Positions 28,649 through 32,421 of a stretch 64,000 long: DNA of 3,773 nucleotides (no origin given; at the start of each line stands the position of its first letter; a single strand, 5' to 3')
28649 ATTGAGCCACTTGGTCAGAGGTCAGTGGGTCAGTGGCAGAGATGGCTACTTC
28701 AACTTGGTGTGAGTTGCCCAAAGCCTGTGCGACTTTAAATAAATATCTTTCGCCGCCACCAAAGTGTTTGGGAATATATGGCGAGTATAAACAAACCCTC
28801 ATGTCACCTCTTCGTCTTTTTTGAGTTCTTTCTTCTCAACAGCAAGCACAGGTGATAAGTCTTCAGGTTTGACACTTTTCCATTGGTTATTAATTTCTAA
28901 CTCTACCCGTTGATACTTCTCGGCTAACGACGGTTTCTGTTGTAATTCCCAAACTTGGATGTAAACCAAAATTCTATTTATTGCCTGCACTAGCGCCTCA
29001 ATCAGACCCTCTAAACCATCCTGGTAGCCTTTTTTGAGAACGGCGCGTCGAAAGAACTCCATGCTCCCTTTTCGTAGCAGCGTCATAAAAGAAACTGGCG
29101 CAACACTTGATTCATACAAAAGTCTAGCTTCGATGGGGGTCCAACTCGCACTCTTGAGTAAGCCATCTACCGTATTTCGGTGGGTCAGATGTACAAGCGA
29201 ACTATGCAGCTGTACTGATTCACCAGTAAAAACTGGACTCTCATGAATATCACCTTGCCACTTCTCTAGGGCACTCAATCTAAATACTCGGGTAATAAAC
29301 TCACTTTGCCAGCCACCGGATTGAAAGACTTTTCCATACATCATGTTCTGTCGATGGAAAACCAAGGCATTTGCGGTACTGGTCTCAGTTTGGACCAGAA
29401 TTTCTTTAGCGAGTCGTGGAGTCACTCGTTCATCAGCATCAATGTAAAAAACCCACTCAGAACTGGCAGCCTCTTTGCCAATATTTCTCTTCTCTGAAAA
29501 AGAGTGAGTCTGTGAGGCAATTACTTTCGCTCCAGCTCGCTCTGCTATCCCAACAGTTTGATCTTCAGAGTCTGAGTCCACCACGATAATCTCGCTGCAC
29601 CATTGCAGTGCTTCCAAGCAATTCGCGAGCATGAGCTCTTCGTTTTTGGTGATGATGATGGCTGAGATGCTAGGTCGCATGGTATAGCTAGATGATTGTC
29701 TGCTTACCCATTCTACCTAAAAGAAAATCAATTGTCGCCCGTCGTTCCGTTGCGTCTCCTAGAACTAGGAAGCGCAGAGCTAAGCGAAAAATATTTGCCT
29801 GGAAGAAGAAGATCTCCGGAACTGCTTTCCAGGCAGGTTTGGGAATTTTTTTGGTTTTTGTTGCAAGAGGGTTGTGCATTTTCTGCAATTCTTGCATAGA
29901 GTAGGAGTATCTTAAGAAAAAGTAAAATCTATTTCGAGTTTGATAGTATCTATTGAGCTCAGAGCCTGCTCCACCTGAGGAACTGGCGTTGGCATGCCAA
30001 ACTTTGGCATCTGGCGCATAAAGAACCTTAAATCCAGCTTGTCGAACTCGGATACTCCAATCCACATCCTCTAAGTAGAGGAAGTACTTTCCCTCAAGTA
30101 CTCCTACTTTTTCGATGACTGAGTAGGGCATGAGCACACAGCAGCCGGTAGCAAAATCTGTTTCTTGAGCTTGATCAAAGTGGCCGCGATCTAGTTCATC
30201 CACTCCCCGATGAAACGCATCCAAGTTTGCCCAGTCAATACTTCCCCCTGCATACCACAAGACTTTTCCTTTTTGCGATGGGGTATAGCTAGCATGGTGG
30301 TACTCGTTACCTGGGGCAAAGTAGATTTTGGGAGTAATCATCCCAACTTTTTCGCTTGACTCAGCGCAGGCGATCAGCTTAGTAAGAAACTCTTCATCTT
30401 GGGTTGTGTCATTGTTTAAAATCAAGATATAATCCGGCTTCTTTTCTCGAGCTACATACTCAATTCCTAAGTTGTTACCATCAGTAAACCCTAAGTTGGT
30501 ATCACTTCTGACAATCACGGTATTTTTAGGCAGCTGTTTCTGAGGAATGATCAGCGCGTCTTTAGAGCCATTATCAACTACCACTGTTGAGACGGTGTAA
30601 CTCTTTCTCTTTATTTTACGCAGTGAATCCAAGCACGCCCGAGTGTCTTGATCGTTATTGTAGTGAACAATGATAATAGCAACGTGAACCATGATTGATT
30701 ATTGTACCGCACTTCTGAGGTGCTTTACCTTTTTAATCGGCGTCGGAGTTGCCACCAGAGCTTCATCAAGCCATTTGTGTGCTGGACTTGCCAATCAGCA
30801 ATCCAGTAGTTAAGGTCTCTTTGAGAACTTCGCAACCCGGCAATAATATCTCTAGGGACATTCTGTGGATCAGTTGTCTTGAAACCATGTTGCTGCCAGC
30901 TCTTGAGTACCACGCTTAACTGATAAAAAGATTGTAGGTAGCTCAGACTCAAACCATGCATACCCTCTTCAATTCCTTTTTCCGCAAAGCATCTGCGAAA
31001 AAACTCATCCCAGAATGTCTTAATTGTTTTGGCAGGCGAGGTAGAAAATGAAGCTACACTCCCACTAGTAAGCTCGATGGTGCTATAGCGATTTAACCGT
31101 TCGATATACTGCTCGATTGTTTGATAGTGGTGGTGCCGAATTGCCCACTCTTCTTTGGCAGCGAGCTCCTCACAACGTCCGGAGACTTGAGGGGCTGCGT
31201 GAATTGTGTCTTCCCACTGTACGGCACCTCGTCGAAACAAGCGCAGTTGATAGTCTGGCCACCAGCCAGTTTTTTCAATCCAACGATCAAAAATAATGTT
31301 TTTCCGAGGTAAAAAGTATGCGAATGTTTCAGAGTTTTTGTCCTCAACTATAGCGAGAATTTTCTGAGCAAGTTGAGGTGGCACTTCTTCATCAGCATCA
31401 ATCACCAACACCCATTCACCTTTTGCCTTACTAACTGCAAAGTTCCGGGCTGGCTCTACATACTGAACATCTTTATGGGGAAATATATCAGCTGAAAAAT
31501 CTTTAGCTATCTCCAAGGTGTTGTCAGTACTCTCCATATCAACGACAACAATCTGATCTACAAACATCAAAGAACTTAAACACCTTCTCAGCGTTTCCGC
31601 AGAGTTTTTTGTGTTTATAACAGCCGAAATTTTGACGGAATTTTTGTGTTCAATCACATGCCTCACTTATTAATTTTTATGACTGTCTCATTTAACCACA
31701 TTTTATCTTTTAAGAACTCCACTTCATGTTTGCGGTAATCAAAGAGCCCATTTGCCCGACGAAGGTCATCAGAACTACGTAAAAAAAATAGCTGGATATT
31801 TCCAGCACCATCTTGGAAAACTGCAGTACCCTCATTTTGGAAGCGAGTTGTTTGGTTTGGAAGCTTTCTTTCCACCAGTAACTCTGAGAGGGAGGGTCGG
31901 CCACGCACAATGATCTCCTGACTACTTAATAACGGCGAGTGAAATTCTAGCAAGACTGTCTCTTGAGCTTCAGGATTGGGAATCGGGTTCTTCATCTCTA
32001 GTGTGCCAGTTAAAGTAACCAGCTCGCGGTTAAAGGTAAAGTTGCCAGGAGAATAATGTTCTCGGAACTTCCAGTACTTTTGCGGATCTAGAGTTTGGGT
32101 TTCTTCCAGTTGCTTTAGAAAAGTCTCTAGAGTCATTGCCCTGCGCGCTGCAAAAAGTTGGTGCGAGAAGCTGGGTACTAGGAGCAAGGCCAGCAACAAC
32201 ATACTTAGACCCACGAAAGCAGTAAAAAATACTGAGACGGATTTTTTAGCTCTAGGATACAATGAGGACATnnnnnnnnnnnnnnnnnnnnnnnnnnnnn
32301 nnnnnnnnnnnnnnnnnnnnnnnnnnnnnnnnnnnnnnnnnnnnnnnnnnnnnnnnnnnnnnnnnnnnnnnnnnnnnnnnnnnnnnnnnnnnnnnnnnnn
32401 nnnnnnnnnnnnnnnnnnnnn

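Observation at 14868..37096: Three paralogous large membrane proteins sharing an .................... N-terminal loop motif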

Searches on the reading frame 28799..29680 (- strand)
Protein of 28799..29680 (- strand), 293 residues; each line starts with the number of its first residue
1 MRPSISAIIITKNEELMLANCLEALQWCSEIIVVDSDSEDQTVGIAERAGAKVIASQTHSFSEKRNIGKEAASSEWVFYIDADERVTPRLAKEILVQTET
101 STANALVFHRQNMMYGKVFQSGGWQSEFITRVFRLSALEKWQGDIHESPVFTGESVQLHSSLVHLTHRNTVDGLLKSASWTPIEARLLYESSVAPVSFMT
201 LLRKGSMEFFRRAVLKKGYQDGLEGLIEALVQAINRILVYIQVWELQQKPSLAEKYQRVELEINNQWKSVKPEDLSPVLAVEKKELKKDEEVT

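Call 11: search_protein_families(library=pfam, proteins=[window:28799-29680:-], max_evalue=0.01)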
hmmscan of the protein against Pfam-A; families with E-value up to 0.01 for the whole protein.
window:28799-29680:- (293 aa): 3 families
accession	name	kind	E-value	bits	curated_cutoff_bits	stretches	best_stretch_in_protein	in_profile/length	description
PF00535.33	Glycos_transf_2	-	4.1e-15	56.6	23.3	1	6-99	1-104/168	Glycosyl transferase family 2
PF13704.12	Glyco_tranf_2_4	-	5.9e-06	27.1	27.5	1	12-84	1-82/98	Glycosyl transferase family 2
PF10111.15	Glyco_tranf_2_2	-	0.0038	17.2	27.3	1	30-89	31-97/276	Glycosyltransferase like family 2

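Call 79: search_protein_families(library=ncbifam, proteins=[window:28799-29680:-], max_evalue=0.001)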
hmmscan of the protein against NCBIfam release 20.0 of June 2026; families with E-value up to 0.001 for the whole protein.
window:28799-29680:- (293 aa): 8 families
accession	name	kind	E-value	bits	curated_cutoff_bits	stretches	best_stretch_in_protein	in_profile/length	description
TIGR04283.1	glyco_like_mftF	equivalog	1e-13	51.4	182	1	5-127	1-126/221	TIGR04283 family arsenosugar biosynthesis glycosyltransferase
TIGR04195.1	S_glycosyl_SunS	equivalog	1e-13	50.9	350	1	3-157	57-210/421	SunS family peptide S-glycosyltransferase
NF010496.0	PRK13915.1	equivalog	3.9e-08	32.7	262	1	5-93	33-137/307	glucosyl-3-phosphoglycerate synthase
TIGR04182.1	glyco_TIGR04182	equivalog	1.8e-07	30.9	325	1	6-113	3-112/293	S-layer glycoprotein N-glycosyltransferase AglJ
NF007482.0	PRK10073.1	equivalog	3.9e-07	29.4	423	1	3-96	6-108/334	glycosyltransferase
TIGR03965.1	mycofact_glyco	equivalog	1.9e-06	27.1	280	1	3-96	74-177/467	mycofactocin biosynthesis glycosyltransferase MftF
NF045692.1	OglycostaseCruG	equivalog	0.00012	21.1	600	0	4-47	42-89/386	2'-O-glycosyltransferase CruG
NF041875.1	EPS_EpsD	equivalog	0.00059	19.3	370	1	6-99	2-105/325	exopolysaccharide biosynthesis glycosyltransferase EpsD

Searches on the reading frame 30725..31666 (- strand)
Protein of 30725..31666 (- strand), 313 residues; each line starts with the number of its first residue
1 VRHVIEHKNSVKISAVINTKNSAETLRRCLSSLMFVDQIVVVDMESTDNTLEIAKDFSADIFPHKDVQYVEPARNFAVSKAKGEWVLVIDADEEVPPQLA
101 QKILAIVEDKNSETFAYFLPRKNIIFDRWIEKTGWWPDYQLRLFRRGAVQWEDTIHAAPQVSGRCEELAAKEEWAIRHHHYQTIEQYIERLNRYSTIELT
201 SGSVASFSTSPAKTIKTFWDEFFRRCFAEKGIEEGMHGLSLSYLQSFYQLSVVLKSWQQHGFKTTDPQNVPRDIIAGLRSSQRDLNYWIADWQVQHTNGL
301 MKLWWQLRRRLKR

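Call 11: search_protein_families(library=pfam, proteins=[window:30725-31666:-], max_evalue=0.01)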
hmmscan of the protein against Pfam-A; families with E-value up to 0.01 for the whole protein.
window:30725-31666:- (313 aa): 4 families
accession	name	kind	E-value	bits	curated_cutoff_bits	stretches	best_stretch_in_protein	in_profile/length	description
PF00535.33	Glycos_transf_2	-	6.8e-20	72.1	23.3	1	14-145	1-143/168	Glycosyl transferase family 2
PF13704.12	Glyco_tranf_2_4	-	5.4e-05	24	27.5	1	23-93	4-82/98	Glycosyl transferase family 2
PF10111.15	Glyco_tranf_2_2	-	0.0013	18.7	27.3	1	37-111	30-110/276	Glycosyltransferase like family 2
PF13641.12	Glyco_tranf_2_3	-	0.004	17.6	27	1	13-110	3-114/230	Glycosyltransferase like family 2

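Call 79: search_protein_families(library=ncbifam, proteins=[window:30725-31666:-], max_evalue=0.001)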
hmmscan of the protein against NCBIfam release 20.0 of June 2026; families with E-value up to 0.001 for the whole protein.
window:30725-31666:- (313 aa): 13 families
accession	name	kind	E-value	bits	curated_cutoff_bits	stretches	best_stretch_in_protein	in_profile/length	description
NF007482.0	PRK10073.1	equivalog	1.9e-10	40.3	423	1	9-110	4-113/334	glycosyltransferase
TIGR04283.1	glyco_like_mftF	equivalog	8.9e-10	38.5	182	1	13-123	1-115/221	TIGR04283 family arsenosugar biosynthesis glycosyltransferase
TIGR04195.1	S_glycosyl_SunS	equivalog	1.8e-08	33.7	350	1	9-182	55-225/421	SunS family peptide S-glycosyltransferase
NF010496.0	PRK13915.1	equivalog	9e-08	31.5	262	1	3-92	23-126/307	glucosyl-3-phosphoglycerate synthase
NF041875.1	EPS_EpsD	equivalog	1.8e-07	30.8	370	1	13-111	1-108/325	exopolysaccharide biosynthesis glycosyltransferase EpsD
TIGR04182.1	glyco_TIGR04182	equivalog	8.4e-06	25.4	325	1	13-107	2-97/293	S-layer glycoprotein N-glycosyltransferase AglJ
NF038302.1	EPS_HpsE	equivalog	2.6e-05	23.3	300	1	18-95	8-99/307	hormogonium polysaccharide biosynthesis glycosyltransferase HpsE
NF045692.1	OglycostaseCruG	equivalog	3.1e-05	23.1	600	1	10-111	40-156/386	2'-O-glycosyltransferase CruG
TIGR03965.1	mycofact_glyco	equivalog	7.7e-05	21.7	280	1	10-105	73-177/467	mycofactocin biosynthesis glycosyltransferase MftF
TIGR03111.1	glyc2_xrt_Gpos1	hypoth_equivalog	0.00037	19.4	363.95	1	11-109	49-158/439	TIGR03111 family XrtG-associated glycosyltransferase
NF038299.1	EPS_HpsN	equivalog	0.00047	19.2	425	0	12-101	2-100/317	hormogonium polysaccharide biosynthesis glycosyltransferase HpsN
NF047588.1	GlcsyltransPgfSStrep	equivalog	0.00051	19.3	500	1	29-106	26-109/308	glycosyltransferase PgfS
TIGR03469.1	HpnB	hypoth_equivalog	0.00086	18.4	379.25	0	11-61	44-99/386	hopene-associated glycosyltransferase HpnB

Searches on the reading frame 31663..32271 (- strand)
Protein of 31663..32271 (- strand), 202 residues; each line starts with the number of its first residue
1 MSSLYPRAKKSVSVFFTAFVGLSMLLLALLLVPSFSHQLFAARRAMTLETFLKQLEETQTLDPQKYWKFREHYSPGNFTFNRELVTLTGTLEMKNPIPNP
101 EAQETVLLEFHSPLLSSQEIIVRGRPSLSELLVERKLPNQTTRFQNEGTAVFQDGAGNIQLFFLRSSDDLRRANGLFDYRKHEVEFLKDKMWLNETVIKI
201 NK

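Call 11: search_protein_families(library=pfam, proteins=[window:31663-32271:-], max_evalue=0.01)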
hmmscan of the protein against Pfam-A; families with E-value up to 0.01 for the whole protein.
window:31663-32271:- (202 aa): 0 families

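Call 76: search_protein_families(library=pfam, proteins=[window:31663-32271:-], max_evalue=5)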
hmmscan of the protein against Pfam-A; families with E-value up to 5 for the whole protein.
window:31663-32271:- (202 aa): 1 family
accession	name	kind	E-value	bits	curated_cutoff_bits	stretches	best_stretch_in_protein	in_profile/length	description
PF25476.1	Ribosomal_L19e_C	-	0.15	12.7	25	1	45-86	44-85/91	Ribosomal protein L19e, C-terminal domain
